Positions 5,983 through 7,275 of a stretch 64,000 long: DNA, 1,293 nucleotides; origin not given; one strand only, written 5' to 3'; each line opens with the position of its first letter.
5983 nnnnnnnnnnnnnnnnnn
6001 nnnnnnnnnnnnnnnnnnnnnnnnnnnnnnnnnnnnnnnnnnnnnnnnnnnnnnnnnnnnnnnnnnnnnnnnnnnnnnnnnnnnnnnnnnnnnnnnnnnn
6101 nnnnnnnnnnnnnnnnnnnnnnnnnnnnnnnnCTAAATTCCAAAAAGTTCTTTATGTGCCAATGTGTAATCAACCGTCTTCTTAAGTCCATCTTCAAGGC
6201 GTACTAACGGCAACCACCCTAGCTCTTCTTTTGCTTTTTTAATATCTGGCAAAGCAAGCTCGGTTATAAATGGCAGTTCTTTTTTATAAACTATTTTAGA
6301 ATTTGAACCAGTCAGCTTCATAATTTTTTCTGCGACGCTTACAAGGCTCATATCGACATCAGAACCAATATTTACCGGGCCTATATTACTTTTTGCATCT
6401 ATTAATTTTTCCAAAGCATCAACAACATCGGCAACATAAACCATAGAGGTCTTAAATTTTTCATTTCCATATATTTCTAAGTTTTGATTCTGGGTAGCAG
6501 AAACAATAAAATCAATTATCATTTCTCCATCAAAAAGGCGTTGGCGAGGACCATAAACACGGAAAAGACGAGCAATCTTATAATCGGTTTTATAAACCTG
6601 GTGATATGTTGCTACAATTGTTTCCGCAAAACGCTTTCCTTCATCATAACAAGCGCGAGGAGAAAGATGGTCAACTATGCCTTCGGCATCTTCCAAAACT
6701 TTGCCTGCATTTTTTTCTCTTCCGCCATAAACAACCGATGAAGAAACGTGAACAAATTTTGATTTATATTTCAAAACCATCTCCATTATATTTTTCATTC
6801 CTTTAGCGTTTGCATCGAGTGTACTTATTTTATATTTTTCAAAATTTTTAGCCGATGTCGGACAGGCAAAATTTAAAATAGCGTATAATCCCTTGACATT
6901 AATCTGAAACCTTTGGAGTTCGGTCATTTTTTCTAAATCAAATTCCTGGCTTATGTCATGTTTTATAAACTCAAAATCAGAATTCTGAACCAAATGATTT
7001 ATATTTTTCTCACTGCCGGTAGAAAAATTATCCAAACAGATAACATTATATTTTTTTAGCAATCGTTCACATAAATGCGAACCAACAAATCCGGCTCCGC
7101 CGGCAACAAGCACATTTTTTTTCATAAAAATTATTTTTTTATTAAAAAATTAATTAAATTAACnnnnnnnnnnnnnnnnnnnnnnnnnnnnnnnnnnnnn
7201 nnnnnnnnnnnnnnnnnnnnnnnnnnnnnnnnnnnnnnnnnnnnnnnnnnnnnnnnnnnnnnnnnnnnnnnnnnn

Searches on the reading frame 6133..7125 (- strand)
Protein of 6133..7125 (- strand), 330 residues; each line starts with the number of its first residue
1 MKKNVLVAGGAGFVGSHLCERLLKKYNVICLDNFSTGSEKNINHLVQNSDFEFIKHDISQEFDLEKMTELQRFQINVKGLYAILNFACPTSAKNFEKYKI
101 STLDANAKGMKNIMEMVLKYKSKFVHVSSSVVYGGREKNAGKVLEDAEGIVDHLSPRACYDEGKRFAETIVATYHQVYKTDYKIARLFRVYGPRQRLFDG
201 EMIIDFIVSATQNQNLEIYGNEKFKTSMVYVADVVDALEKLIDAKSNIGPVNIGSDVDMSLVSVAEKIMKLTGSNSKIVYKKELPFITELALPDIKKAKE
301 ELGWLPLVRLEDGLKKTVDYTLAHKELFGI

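Call 10: search_protein_families(library=pfam, proteins=[window:6133-7125:-], max_evalue=0.001)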
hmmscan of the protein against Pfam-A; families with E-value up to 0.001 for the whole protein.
window:6133-7125:- (330 aa): 7 families
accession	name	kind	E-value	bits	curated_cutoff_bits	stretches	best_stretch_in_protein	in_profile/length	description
PF16363.11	GDP_Man_Dehyd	-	2.4e-40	139.5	27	1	6-317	1-332/332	GDP-mannose 4,6 dehydratase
PF01370.27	Epimerase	-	8e-40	137.2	20.9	1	5-254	1-240/240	NAD dependent epimerase/dehydratase family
PF01073.25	3Beta_HSD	-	1.1e-15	57.9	22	1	6-237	1-224/280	3-beta hydroxysteroid dehydrogenase/isomerase family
PF04321.23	RmlD_sub_bind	-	6.4e-13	48.9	27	1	4-277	2-236/287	RmlD substrate binding domain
PF07993.18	NAD_binding_4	-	2.9e-12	46.7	20.1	1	96-235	103-255/258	Male sterility protein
PF00106.31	adh_short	-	5.8e-05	23.1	26.6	1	3-120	1-122/195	short chain dehydrogenase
PF02719.21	Polysacc_synt_2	-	5.8e-05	22.9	20.2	1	5-129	1-128/293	Polysaccharide biosynthesis protein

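Call 47: search_solved_structures(query=window:6133-7125:-, max_evalue=1e-15)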
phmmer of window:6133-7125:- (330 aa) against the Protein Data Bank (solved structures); distinct sequences matched with E-value up to 1e-15: 21.
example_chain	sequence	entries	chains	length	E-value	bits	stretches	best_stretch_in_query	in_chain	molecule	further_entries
4gll_A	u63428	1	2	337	3.7e-57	197.4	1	2-321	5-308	UDP-glucuronic acid decarboxylase 1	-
2b69_A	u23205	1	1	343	3.9e-57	197.3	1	2-321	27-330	UDP-glucuronate decarboxylase 1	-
4m55_A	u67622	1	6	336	1.8e-56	195.1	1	2-321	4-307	UDP-glucuronic acid decarboxylase 1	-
4lk3_A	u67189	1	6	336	2.5e-56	194.6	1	2-321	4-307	UDP-glucuronic acid decarboxylase 1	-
6zl6_A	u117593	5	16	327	3.4e-29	105.6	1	5-321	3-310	Epimerase domain-containing protein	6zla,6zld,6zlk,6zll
6zlj_A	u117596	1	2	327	8.7e-29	104.2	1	5-321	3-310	Epimerase domain-containing protein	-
4zrm_A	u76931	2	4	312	3.1e-28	102.4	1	3-321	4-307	UDP-glucose 4-epimerase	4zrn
6bwl_A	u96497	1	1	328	6.8e-27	98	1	5-321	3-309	Pal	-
6bi4_A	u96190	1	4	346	2.4e-26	96.2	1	3-322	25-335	dTDP-glucose 4,6-dehydratase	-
8vr2_A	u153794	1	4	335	2.1e-25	93.1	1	3-324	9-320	NAD-dependent epimerase/dehydratase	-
6dnt_A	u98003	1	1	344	1e-22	84.3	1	3-323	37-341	NAD-dependent epimerase/dehydratase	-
8rdg_A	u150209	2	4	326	6.1e-22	81.7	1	4-322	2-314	SDR family NAD(P)-dependent oxidoreductase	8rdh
8rdi_A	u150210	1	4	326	2.2e-21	79.9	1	4-322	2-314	SDR family NAD(P)-dependent oxidoreductase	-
7ys8_A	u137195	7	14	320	7.4e-21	78.2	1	5-325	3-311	UDP-glucose 4-epimerase | UDP-glucose 4-epimerase along with EC 5.1.3.2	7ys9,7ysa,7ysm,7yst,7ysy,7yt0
8du1_A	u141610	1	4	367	1.1e-20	77.6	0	123-326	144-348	dTDP-glucose 4,6-dehydratase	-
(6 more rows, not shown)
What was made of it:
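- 6133..7125 (-): UXS-like SDR, a likely consumer of UDP-glucuronate. Best solved relatives are human UDP-glucuronate decarboxylase at 195-197 bits, with the next family at 105 bits (call 47).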

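Call 63: search_protein_families(library=ncbifam, proteins=[window:6133-7125:-], max_evalue=1e-10)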
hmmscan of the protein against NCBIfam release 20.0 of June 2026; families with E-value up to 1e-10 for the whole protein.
window:6133-7125:- (330 aa): 11 families
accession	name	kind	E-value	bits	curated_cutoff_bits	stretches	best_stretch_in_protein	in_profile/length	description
TIGR01181.1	dTDP_gluc_dehyt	equivalog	1.4e-37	129.5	365.1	1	5-326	2-316/321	dTDP-glucose 4,6-dehydratase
TIGR01179.1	galE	equivalog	1.1e-25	90.2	262.3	1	4-322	1-326/332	UDP-glucose 4-epimerase GalE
TIGR04180.1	EDH_00030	hypoth_equivalog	1.7e-24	86.5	475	1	5-283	1-267/297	NAD-dependent 4,6-dehydratase LegB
TIGR02197.1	heptose_epim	equivalog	6.1e-22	78.2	274.6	1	5-316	1-308/316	ADP-glyceromanno-heptose 6-epimerase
NF007582.0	PRK10217.1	equivalog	7.4e-18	64.7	698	1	3-325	2-335/355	dTDP-glucose 4,6-dehydratase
NF008872.0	PRK11908.1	equivalog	7.5e-18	64.7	294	1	3-324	2-338/349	bifunctional UDP-4-keto-pentose/UDP-xylose synthase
NF005998.1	PRK08125.1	equivalog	2.8e-17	62.4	777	1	2-271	315-584/649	bifunctional UDP-4-amino-4-deoxy-L-arabinose formyltransferase/UDP-glucuronic acid oxidase ArnA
NF011728.1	PRK15181.1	equivalog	5.3e-17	61.8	760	1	3-321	16-337/348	Vi polysaccharide biosynthesis UDP-N-acetylglucosaminuronic acid C-4 epimerase TviC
NF007490.0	PRK10084.1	subfamily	6.5e-17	61.6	649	1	4-326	2-339/361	dTDP-glucose 4,6-dehydratase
NF047922.1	GDPFucSynFcl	equivalog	1.7e-15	57.3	500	1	48-326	24-306/308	GDP-L-fucose synthase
NF007956.0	PRK10675.1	subfamily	9.2e-12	44.7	394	0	4-274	2-282/338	UDP-glucose 4-epimerase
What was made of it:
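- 6133..7125 (-): It falls below every NCBIfam equivalog cut-off (call 63).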
